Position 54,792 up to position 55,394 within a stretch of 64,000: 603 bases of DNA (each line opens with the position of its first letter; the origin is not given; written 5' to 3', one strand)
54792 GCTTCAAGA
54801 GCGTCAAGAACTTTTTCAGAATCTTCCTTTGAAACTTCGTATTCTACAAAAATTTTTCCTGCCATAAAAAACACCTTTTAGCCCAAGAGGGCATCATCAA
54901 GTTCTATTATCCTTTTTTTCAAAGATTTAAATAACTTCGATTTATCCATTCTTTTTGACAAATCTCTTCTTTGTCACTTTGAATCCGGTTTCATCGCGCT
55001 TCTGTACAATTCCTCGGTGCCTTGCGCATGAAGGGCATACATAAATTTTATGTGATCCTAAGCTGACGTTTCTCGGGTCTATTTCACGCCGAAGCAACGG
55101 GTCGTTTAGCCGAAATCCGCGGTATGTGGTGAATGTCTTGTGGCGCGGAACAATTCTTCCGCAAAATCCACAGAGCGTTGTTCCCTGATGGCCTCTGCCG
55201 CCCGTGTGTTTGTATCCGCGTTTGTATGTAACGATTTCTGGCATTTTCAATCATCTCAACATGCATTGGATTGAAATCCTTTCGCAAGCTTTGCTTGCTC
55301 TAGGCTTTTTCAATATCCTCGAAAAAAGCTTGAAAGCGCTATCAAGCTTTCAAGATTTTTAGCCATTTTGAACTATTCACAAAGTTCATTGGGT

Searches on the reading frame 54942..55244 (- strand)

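Call 92: search_protein_families(library=pfam, proteins=[window:54942-55244:-], max_evalue=0.01)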
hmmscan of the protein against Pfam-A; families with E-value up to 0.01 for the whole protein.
window:54942-55244:- (100 aa): 1 family
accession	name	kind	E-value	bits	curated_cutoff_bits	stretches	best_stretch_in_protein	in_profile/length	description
PF01283.25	Ribosomal_S26e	-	4.6e-05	24.2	27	1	12-92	10-96/108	Ribosomal protein S26e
